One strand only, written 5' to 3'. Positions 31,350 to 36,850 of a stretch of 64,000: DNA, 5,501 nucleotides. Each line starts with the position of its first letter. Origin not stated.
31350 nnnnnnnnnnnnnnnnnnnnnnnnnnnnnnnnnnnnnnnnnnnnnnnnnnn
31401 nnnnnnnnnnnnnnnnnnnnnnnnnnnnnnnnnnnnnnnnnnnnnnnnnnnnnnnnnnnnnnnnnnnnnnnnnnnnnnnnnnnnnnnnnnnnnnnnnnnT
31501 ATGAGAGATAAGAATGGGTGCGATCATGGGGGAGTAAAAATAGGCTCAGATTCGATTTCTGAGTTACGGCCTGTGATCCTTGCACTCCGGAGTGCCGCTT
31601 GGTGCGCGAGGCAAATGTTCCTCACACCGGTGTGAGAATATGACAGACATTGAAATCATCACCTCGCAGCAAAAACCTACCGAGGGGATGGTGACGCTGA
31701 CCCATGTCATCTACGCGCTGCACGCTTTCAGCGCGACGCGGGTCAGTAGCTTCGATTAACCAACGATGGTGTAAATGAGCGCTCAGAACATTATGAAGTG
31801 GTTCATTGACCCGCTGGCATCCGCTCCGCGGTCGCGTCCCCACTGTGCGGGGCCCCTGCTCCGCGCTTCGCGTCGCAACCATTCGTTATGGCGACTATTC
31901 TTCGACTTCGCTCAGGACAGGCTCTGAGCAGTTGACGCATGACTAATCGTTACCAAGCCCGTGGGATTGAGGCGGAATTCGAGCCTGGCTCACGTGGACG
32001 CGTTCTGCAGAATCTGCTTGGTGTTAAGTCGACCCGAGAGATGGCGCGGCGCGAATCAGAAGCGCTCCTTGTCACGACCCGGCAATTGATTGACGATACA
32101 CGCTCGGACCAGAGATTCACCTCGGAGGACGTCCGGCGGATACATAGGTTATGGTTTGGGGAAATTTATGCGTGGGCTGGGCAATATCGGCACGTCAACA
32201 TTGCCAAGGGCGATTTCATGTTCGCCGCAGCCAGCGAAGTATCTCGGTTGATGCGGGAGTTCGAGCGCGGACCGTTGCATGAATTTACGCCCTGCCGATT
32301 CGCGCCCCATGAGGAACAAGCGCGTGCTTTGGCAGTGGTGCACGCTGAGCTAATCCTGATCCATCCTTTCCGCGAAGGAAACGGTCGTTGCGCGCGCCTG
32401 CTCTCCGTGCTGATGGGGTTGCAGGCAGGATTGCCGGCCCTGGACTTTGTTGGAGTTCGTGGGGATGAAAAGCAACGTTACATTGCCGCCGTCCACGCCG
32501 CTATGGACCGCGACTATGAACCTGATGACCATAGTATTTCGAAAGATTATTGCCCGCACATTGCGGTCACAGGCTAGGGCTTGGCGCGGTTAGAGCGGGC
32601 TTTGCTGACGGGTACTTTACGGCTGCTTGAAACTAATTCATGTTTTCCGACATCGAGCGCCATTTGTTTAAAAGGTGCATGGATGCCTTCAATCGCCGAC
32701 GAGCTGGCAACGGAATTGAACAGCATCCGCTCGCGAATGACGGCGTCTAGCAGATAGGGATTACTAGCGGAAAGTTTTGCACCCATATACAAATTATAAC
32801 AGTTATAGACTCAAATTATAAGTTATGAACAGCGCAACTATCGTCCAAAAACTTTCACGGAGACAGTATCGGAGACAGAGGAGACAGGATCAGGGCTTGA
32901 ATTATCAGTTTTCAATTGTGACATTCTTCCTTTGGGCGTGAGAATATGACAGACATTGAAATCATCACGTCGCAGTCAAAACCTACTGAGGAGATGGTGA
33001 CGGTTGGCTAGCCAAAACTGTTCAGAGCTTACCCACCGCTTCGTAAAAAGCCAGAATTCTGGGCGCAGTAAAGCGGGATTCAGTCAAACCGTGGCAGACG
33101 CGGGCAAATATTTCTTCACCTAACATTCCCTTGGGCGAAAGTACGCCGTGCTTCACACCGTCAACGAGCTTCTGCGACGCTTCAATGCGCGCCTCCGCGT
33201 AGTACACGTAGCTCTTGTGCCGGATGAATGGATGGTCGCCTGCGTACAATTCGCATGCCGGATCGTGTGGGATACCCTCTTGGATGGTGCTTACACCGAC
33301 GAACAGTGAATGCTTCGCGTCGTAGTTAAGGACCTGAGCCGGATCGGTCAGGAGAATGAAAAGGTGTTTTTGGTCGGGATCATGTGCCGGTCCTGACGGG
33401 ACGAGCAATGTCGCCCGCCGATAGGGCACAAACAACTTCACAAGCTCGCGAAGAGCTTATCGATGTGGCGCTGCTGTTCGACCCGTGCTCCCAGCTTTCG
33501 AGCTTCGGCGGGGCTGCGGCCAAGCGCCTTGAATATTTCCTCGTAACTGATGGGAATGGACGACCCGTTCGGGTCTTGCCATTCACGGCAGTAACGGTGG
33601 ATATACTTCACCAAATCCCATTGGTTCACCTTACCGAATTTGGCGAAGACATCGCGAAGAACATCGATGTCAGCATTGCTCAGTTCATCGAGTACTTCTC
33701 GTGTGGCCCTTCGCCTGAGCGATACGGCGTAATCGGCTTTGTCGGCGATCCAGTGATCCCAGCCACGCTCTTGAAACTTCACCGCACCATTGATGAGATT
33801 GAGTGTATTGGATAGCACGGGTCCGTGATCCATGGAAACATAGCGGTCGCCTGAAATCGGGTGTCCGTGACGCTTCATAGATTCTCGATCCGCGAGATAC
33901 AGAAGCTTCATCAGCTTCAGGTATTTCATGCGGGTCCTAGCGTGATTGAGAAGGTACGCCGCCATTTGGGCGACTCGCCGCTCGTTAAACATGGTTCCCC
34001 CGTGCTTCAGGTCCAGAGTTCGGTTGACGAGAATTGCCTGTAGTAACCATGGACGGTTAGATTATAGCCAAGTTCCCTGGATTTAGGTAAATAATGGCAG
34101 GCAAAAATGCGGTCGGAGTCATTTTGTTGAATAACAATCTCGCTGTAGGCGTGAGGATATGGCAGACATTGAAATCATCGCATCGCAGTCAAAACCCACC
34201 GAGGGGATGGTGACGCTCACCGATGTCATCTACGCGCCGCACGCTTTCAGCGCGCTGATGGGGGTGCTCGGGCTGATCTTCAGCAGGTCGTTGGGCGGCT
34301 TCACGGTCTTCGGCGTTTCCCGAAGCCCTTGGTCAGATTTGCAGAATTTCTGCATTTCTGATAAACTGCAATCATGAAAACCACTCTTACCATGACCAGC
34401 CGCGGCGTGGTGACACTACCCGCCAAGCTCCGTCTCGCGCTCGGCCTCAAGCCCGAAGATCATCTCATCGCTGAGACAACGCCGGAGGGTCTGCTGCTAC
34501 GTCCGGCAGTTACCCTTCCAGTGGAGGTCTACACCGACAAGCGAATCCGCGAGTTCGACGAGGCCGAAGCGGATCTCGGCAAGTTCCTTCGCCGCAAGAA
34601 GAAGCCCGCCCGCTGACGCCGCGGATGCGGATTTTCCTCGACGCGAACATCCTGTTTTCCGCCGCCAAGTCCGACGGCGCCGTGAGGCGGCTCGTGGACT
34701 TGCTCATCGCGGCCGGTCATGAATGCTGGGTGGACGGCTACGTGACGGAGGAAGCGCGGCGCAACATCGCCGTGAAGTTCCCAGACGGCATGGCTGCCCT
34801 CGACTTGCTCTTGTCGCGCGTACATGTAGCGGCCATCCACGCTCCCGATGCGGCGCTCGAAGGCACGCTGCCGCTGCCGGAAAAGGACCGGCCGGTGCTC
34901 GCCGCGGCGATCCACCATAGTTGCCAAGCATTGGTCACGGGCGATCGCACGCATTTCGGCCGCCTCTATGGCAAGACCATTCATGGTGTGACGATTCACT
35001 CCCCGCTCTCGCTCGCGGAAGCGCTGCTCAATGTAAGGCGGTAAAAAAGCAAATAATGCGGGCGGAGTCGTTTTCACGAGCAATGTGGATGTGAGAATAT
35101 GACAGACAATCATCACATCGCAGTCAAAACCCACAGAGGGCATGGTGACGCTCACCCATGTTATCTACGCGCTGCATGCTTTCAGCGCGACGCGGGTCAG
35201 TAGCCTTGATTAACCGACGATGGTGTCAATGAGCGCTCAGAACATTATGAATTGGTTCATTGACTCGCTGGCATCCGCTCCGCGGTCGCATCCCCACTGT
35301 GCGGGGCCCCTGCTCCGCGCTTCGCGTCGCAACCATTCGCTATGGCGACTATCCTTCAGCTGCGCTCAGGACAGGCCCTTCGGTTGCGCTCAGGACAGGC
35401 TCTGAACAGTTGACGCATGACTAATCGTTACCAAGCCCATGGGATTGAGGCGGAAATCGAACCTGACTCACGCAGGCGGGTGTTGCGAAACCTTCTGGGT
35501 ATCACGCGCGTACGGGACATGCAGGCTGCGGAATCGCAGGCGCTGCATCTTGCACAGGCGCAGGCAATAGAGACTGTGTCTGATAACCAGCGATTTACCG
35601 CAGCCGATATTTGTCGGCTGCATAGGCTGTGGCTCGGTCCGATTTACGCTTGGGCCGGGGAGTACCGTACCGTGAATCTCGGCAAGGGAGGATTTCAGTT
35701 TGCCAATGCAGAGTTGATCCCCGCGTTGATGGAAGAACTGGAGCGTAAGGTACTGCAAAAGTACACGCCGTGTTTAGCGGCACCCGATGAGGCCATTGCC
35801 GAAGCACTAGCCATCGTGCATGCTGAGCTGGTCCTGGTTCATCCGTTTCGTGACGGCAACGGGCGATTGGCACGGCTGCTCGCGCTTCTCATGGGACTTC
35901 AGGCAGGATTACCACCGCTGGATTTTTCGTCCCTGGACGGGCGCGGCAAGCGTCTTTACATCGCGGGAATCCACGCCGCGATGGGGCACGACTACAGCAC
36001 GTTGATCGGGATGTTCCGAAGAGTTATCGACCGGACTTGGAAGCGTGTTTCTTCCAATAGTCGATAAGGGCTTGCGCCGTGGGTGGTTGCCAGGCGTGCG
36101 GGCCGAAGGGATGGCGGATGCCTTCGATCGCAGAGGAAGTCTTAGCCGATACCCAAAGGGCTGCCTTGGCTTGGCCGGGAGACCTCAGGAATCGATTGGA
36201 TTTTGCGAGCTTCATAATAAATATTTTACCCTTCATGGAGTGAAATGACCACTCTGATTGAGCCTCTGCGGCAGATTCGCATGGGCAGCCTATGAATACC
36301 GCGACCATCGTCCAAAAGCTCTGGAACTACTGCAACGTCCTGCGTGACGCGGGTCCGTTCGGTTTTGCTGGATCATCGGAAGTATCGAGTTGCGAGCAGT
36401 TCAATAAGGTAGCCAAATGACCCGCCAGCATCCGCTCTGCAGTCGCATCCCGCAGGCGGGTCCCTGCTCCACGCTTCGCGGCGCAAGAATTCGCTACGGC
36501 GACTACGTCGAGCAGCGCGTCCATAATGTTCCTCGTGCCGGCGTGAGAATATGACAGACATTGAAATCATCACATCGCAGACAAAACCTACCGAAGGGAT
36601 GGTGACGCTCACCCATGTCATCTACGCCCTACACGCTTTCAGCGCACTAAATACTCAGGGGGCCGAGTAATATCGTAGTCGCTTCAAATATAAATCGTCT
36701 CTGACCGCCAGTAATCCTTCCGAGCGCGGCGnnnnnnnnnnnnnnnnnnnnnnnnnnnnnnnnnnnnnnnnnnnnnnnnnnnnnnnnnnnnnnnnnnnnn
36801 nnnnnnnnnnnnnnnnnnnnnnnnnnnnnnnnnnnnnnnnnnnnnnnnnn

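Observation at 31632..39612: Five truncated copies of the promoter/5' end of a membrane-protein gene partition an array of TA cassettes, with no recombinase in sight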

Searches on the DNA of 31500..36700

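Call 37: search_rna_families(source=window, start=31500, end=36700, threshold=evalue, max_evalue=1)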
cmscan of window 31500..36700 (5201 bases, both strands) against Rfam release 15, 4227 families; matches with E-value up to 1: 1.
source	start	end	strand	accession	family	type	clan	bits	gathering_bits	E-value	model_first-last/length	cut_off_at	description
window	31606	31667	-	RF01280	snoR14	Gene; snRNA; snoRNA; CD-box;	CL00076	22.9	40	0.46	1-84/84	no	Small nucleolar RNA snoR14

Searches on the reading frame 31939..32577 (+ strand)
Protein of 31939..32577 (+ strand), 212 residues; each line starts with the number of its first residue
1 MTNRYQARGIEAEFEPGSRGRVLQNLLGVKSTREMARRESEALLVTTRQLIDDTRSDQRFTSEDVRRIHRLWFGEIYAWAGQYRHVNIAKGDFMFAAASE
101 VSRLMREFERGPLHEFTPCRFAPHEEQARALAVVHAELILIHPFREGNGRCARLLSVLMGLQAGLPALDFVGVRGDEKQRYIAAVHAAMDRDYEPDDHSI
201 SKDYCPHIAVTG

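Call 5: search_protein_families(library=pfam, proteins=[window:31939-32577:+], max_evalue=0.01)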
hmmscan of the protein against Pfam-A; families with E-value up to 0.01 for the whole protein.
window:31939-32577:+ (212 aa): 1 family
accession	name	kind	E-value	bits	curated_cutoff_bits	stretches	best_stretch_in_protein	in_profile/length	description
PF02661.23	Fic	-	1.2e-17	64.9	24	1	60-158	2-91/93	Fic/DOC family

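Call 34: find_encoding_contigs(protein=window:31939-32577:+, flank=10000, max_places=10)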
Protein window:31939-32577:+ (212 aa): 1 contig read that carries it; 1 place shown.
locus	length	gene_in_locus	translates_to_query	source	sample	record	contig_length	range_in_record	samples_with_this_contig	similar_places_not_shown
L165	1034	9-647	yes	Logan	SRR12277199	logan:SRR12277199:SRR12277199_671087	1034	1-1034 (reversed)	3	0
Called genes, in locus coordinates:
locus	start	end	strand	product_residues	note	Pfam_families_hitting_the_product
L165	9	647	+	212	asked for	PF02661:Fic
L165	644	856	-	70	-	-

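Call 43: find_homologous_proteins(query=window:31939-32574:+, max_evalue=1e-40)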
Query window:31939-32574:+ (212 aa): 5391 proteins with E <= 1e-40 among 7029 candidates; the best 120 are listed.
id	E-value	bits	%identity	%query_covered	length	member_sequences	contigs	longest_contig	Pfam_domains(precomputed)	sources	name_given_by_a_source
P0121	2.5e-123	427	98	92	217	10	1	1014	PF02661.24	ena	-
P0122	2.2e-98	346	77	92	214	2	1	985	PF02661.24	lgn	-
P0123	8.6e-95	334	75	92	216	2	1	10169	PF02661.24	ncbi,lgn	ncbi:MAG: Fic/DOC family protein [Gammaproteobacteria bacterium]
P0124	1.1e-94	334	77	91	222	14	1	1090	PF02661.24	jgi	-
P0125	1.2e-94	334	76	91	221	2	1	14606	PF02661.24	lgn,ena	-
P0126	7.5e-94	331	74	92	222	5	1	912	PF02661.24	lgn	-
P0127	8.6e-94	331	74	92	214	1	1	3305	PF02661.24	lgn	-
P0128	1.0e-93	331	76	91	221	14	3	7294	PF02661.24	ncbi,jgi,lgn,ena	-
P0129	4.0e-93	329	77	92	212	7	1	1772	PF02661.24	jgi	-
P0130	6.0e-93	328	74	92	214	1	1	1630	PF02661.24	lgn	-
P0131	9.8e-93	327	74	92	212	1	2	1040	PF02661.24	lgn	-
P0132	1.1e-92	327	76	92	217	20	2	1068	PF02661.24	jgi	-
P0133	1.1e-92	327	73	92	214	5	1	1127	PF02661.24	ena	-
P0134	1.6e-92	327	76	91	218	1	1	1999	PF02661.24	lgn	-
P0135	1.8e-92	326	77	91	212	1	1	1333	PF02661.24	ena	-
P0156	9.4e-91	321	75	91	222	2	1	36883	PF02661.24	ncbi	-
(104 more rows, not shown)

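Call 44: find_encoding_contigs(protein=P0125, flank=6000, max_places=3)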
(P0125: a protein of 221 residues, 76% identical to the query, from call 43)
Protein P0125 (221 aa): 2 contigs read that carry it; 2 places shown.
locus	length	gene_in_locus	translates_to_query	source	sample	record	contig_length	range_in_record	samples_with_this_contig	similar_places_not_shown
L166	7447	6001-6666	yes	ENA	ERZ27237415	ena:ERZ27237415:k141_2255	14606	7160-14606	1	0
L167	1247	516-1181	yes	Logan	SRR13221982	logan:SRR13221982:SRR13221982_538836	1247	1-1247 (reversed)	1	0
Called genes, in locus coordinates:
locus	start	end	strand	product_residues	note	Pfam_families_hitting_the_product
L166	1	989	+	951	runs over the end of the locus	PF00176:SNF2-rel_dom, PF00270:DEAD, PF04851:ResIII, PF00271:Helicase_C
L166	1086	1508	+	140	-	-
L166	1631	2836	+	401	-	PF04326:SLFN_AlbA_2, PF13749:HATPase_c_4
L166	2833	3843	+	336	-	PF01656:CbiA, PF13614:AAA_31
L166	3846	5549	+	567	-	PF01555:N6_N4_Mtase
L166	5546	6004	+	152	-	PF13310:Virulence_RhuM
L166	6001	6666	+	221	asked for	PF02661:Fic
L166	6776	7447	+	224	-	?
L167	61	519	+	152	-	PF13310:Virulence_RhuM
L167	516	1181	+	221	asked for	PF02661:Fic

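Call 45: find_encoding_contigs(protein=P0123, flank=6000, max_places=3)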
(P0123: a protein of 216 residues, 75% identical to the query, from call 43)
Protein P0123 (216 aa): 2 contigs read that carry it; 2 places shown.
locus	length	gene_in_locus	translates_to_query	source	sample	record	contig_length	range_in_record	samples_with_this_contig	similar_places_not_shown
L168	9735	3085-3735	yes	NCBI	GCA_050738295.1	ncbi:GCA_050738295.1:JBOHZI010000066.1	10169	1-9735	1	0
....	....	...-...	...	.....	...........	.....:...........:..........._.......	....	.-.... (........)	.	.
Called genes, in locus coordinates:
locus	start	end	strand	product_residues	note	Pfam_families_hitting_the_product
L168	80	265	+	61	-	PF09838:DUF2065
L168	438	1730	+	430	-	PF00709:Adenylsucc_synt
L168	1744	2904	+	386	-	PF01070:FMN_dh, PF00478:IMPDH (weak)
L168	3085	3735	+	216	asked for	PF02661:Fic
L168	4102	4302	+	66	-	-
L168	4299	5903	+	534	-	PF02463:SMC_N (weak), PF11398:DUF2813 (faint), PF13175:AAA_15, PF13476:AAA_23, PF13175:AAA_15, PF13304:AAA_21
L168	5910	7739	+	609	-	PF01555:N6_N4_Mtase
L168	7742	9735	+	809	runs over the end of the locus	PF00270:DEAD (faint), PF04851:ResIII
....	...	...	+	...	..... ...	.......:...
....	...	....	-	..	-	?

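Call 46: find_encoding_contigs(protein=P0156, flank=6000, max_places=3)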
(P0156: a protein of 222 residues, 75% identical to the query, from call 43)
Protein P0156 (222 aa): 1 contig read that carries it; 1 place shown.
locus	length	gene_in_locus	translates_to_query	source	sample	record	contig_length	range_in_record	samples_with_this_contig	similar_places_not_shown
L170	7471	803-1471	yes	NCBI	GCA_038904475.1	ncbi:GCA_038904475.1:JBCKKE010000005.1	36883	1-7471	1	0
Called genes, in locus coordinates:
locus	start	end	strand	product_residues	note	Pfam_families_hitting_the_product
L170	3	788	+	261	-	?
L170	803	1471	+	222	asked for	PF02661:Fic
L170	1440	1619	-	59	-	-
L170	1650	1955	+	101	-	-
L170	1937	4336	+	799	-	PF04851:ResIII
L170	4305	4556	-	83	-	-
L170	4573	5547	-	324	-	PF00248:Aldo_ket_red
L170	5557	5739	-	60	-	-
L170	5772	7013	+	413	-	PF00067:p450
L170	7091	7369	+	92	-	PF05015:HigB-like_toxin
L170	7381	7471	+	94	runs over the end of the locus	PF13560:HTH_31, PF01381:HTH_3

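Call 61: search_protein_families(library=padloc, proteins=[window:31939-32577:+], max_evalue=0.001)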
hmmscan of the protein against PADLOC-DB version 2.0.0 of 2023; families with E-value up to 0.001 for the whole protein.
window:31939-32577:+ (212 aa): 9 families
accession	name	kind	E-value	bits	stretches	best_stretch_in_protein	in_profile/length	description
PDLC04839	PDC-S04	-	2.2e-68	228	1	2-201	2-199/205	-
PDLC04838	PDC-S04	-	1.1e-33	114.8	1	21-198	25-196/209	-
PDLC04842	PDC-S04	-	1.7e-15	55.3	1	23-157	3-127/202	-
PDLC04841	PDC-S04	-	7.1e-14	50.1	1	61-186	141-251/292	-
PDLC03963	SoFic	-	2.5e-13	48.2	1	47-168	101-220/361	-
PDLC04840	PDC-S04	-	9.7e-11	39.8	1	48-186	62-197/227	-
PDLC05078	PDC-S72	-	3.3e-07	27.7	1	23-152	63-197/377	-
PDLC04837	PDC-S04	-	3e-06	24.7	1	125-195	148-215/234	-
PDLC04836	PDC-S04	-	5.5e-06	23.7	1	124-187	151-211/244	-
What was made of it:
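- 31735..32853 (+): Cassette 1. It comprises an hsdM' fragment with a ~150-nt insert (31735-31925), fic (31939-32577), a VbhA-like antitoxin on the minus strand (32574-32792) and the hsdM' 5' start (32825-32853). Pfam Fic (call 5) and PADLOC PDC-S04 (call 61).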
